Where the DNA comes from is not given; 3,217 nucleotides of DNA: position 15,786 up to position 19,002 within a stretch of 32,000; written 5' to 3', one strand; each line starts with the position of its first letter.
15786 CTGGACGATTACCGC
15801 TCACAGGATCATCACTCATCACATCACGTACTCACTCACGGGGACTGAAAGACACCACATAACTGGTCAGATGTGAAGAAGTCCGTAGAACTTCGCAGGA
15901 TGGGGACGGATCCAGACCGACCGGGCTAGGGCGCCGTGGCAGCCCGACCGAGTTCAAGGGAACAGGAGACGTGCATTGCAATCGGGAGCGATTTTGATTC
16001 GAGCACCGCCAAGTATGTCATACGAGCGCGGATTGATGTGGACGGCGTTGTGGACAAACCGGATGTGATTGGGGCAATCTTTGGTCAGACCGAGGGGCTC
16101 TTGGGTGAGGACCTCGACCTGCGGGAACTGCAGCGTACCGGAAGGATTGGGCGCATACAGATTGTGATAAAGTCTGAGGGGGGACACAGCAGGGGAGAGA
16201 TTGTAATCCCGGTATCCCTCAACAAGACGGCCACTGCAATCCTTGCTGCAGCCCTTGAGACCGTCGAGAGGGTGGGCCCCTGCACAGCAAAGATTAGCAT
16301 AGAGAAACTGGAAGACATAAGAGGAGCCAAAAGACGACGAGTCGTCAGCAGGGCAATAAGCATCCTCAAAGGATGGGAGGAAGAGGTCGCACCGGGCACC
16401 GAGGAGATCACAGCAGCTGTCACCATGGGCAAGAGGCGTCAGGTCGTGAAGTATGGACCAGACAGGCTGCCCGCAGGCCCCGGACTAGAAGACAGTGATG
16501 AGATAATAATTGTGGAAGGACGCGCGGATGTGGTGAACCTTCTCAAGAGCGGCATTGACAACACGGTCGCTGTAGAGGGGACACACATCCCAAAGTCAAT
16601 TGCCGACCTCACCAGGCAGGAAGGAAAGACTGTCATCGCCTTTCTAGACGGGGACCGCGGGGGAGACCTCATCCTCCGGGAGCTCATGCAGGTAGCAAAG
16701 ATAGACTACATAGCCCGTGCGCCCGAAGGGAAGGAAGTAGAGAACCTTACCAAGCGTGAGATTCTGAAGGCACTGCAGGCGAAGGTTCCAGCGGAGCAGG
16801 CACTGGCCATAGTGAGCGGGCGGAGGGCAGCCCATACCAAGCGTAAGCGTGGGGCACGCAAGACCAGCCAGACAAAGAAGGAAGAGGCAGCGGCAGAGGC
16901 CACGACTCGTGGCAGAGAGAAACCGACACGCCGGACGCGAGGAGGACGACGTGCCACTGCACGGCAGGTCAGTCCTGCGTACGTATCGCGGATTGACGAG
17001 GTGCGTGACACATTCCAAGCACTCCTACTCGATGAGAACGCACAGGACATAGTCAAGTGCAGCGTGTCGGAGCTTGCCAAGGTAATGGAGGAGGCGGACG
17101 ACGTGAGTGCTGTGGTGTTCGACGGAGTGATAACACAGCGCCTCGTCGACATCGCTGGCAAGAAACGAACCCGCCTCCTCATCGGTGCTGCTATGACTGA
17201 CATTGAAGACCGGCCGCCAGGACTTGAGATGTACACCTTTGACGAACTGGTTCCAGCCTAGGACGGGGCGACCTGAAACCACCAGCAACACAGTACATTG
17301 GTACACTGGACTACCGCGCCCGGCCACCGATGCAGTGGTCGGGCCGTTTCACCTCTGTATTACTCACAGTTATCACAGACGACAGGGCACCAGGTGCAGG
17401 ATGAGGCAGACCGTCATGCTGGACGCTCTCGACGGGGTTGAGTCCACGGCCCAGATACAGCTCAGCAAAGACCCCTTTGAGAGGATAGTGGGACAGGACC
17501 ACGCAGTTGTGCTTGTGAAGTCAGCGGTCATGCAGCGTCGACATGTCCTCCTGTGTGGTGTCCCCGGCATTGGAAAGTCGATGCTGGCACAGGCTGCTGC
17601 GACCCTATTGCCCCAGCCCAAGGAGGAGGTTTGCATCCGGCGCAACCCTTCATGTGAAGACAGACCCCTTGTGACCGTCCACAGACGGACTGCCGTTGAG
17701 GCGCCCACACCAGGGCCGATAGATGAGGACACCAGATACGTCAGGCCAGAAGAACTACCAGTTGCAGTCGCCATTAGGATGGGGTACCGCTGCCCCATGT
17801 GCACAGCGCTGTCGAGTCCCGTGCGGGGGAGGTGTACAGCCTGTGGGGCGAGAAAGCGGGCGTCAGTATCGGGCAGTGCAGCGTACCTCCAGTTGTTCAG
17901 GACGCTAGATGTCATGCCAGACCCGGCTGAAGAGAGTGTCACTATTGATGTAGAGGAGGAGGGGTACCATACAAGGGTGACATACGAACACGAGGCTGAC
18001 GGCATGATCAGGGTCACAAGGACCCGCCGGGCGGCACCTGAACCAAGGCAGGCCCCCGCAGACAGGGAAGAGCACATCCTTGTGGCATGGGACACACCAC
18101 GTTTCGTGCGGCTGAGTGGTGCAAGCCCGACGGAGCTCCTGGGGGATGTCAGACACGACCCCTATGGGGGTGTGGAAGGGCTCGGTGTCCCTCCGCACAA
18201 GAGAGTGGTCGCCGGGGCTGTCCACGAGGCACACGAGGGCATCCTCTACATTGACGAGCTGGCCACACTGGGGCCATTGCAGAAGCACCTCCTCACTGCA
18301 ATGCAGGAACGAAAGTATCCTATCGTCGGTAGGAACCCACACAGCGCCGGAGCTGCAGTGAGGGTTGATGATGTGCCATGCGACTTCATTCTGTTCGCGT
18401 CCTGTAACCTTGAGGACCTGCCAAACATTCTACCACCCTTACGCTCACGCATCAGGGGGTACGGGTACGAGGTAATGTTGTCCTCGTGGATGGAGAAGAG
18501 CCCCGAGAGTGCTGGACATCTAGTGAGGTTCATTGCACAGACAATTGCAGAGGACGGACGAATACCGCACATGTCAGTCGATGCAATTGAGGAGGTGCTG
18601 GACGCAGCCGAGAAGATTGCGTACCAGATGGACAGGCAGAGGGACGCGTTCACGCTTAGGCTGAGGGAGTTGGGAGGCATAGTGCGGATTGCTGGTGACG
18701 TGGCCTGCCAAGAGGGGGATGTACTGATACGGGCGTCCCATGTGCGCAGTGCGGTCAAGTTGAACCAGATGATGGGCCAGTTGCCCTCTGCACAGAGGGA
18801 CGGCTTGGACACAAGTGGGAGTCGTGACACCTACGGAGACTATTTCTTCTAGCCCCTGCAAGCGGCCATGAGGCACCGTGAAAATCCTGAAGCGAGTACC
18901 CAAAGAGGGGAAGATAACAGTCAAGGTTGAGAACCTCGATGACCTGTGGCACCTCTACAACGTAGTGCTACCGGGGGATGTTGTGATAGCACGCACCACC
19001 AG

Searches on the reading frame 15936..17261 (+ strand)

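Call 46: search_protein_families(library=pfam, proteins=[window:15936-17261:+])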
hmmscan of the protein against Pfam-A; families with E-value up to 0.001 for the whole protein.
window:15936-17261:+ (441 aa): 3 families
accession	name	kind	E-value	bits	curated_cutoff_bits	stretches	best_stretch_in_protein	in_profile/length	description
PF13662.12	Toprim_4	-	4.9e-13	49.5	25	1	188-252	1-72/85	Toprim domain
PF01751.28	Toprim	-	2.2e-09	37.8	23.1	1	189-267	1-92/96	Toprim domain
PF13155.12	Toprim_2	-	1.2e-07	32.4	22.1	1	191-268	1-84/88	Toprim-like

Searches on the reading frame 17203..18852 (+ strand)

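Call 46: search_protein_families(library=pfam, proteins=[window:17203-18852:+])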
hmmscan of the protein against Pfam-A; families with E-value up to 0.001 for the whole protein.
window:17203-18852:+ (549 aa): 5 families
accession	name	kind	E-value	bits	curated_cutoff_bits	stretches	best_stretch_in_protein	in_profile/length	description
PF01078.27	Mg_chelatase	-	1.7e-11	44.3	20.3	1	92-142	2-52/207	Magnesium chelatase, subunit ChlI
PF00158.32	Sigma54_activat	-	2.7e-08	34.1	20.2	1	337-379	86-129/168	Sigma-54 interaction domain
PF07728.20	AAA_5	-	9.3e-08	32.6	22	1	114-148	1-36/139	AAA domain (dynein-related subfamily)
PF00493.29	MCM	-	0.00049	19.7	23.3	0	109-138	54-83/224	MCM P-loop domain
PF00004.35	AAA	-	0.00062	20.7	21.2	0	115-136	1-22/131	ATPase family associated with various cellular activities (AAA)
